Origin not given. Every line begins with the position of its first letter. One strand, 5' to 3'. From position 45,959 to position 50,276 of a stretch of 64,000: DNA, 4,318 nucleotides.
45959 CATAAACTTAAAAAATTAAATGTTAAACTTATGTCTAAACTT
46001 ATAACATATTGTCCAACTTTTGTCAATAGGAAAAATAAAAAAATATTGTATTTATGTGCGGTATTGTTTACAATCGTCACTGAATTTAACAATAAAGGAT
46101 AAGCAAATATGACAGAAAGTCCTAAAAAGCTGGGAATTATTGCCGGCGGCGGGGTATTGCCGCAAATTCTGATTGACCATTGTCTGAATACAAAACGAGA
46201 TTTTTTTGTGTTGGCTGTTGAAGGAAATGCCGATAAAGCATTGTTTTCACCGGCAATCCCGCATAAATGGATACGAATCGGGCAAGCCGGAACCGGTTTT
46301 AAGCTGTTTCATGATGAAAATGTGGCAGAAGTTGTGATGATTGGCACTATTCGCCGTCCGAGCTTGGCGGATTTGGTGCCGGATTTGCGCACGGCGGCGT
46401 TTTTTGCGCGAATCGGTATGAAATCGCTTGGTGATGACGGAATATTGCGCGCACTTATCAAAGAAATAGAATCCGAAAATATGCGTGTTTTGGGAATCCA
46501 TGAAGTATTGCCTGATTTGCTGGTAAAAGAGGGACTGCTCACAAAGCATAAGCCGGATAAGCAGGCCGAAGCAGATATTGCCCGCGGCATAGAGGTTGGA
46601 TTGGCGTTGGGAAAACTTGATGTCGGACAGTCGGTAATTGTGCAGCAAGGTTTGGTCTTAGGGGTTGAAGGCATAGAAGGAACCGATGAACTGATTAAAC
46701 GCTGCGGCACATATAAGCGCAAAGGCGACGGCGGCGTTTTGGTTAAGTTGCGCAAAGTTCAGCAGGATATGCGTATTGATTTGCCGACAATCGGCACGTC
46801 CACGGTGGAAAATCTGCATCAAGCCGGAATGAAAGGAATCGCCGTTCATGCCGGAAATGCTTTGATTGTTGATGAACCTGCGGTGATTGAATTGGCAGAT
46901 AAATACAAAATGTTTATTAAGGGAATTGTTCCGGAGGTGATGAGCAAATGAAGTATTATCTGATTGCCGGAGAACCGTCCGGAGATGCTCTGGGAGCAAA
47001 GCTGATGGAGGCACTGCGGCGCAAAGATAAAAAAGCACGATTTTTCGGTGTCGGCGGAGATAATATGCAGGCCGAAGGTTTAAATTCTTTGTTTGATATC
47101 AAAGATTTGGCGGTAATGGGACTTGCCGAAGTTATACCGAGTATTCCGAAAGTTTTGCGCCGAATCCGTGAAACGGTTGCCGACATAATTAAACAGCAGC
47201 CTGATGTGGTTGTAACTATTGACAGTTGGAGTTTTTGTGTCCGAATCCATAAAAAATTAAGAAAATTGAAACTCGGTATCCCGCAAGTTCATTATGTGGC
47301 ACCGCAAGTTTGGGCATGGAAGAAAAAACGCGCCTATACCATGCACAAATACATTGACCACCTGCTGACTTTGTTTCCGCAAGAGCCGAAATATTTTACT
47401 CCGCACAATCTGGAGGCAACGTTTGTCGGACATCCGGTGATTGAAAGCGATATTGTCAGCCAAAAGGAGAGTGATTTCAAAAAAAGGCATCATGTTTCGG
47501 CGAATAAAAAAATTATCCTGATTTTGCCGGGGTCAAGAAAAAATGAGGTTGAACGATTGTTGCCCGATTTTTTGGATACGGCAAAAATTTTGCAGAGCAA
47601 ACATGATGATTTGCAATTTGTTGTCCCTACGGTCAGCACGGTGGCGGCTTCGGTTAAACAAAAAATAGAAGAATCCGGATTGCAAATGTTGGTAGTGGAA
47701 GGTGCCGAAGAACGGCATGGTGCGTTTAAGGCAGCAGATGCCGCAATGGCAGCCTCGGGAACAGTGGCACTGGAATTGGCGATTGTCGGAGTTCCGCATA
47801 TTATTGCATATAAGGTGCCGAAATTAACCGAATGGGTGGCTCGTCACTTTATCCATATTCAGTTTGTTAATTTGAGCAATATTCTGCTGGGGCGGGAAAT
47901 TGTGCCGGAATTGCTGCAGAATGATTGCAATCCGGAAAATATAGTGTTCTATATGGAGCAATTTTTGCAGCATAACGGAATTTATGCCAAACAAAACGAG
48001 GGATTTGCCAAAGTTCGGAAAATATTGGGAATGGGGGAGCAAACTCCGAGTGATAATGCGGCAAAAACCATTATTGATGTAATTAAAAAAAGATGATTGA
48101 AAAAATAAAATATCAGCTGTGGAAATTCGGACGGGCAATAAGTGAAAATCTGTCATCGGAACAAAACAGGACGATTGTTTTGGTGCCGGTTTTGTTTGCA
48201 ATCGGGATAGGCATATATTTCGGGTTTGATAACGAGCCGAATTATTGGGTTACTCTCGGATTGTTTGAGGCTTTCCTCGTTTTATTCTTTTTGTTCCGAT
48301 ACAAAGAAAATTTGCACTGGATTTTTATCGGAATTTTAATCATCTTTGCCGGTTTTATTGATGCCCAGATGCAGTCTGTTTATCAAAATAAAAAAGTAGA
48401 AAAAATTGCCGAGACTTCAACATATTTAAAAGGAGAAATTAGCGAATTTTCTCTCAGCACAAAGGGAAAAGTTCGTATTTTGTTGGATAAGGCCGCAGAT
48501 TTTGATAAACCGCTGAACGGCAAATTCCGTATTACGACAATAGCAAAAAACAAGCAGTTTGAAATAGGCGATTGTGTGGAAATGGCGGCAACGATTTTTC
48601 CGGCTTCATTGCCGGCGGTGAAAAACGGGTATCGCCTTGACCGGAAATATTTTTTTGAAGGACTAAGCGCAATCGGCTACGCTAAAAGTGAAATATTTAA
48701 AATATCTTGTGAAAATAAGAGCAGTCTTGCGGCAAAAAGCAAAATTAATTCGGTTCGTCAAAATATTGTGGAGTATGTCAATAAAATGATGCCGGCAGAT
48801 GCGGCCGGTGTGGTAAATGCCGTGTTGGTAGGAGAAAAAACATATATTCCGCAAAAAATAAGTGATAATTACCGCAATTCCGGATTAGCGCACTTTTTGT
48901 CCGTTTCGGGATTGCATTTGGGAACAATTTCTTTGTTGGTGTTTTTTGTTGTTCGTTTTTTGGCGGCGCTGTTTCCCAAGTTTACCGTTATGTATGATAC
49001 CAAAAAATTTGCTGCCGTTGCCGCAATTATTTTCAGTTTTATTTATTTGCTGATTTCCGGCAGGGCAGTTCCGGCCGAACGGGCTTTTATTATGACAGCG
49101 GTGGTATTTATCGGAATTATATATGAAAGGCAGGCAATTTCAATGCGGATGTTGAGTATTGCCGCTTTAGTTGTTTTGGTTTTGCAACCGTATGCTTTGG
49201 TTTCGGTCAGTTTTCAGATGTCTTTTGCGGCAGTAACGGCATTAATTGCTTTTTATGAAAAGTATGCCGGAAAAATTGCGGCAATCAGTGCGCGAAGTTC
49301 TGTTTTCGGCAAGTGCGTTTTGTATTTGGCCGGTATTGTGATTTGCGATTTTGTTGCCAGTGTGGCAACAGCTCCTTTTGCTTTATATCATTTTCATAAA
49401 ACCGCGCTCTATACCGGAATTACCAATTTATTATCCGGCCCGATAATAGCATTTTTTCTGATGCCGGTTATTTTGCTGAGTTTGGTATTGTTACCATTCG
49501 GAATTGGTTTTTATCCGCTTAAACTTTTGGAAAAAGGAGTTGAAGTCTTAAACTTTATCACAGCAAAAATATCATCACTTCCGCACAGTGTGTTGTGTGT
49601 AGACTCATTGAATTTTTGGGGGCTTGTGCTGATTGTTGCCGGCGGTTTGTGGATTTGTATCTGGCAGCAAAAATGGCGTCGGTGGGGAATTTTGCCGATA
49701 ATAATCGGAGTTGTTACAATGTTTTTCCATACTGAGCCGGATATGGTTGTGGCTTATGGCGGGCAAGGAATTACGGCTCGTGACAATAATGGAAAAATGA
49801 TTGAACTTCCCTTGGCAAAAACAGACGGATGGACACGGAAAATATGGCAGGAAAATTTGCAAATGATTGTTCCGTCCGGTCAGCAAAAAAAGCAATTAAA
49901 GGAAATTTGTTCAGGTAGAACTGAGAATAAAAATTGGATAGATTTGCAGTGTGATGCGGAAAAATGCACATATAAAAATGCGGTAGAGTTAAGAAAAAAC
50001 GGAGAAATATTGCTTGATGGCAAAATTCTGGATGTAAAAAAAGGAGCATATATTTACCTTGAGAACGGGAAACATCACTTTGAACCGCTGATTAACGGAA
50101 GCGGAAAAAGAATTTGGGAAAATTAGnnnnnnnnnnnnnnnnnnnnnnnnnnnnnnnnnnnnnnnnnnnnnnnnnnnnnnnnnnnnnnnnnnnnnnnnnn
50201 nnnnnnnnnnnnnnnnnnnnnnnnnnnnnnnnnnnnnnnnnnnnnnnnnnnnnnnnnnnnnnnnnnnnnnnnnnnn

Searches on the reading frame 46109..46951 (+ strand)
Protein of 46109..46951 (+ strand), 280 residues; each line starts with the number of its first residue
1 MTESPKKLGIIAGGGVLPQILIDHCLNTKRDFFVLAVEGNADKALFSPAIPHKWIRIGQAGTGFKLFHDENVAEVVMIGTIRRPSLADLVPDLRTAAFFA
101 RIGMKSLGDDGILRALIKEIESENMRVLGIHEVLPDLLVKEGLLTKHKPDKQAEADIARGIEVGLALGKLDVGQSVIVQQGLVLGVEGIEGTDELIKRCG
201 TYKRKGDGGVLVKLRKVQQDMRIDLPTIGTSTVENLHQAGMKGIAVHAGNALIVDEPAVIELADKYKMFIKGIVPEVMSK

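Call 6: search_protein_families(library=pfam, proteins=[window:46109-46951:+])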
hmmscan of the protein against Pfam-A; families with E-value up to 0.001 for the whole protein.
window:46109-46951:+ (280 aa): 2 families
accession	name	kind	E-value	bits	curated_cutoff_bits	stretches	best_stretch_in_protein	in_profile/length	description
PF06230.17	LpxI_C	-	8.8e-47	158.7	25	1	140-270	1-130/131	LpxI C-terminal domain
PF17930.7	LpxI_N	-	5e-35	120.7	25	1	7-137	1-129/129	LpxI N-terminal domain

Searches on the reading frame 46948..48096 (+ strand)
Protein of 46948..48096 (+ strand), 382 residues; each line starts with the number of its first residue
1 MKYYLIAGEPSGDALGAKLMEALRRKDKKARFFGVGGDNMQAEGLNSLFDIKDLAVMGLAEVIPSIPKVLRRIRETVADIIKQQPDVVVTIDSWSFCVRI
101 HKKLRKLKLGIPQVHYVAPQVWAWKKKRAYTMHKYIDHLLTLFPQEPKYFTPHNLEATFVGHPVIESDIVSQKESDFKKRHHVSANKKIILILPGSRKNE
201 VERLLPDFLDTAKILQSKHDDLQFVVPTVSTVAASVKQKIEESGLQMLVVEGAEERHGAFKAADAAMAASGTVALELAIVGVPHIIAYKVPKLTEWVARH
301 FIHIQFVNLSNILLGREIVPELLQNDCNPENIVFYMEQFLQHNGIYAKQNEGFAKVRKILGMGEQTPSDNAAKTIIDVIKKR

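Call 6: search_protein_families(library=pfam, proteins=[window:46948-48096:+])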
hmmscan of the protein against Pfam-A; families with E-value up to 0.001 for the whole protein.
window:46948-48096:+ (382 aa): 2 families
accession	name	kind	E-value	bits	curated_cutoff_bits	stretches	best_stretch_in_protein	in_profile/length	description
PF02684.21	LpxB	-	1.1e-104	350.7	22.6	1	4-361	2-360/374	Lipid-A-disaccharide synthetase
PF02350.25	Epimerase_2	-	0.00066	19.1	30.6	0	159-286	149-283/347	UDP-N-acetylglucosamine 2-epimerase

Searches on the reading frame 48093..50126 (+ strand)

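Call 6: search_protein_families(library=pfam, proteins=[window:48093-50126:+])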
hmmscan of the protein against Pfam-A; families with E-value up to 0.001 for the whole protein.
window:48093-50126:+ (677 aa): 2 families
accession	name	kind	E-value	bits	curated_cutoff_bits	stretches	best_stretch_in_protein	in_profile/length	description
PF03772.21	Competence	-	8.6e-57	193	23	1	245-527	2-269/270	Competence protein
PF13567.11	DUF4131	-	5.1e-09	36.5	31.6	1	51-200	7-162/165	Domain of unknown function (DUF4131)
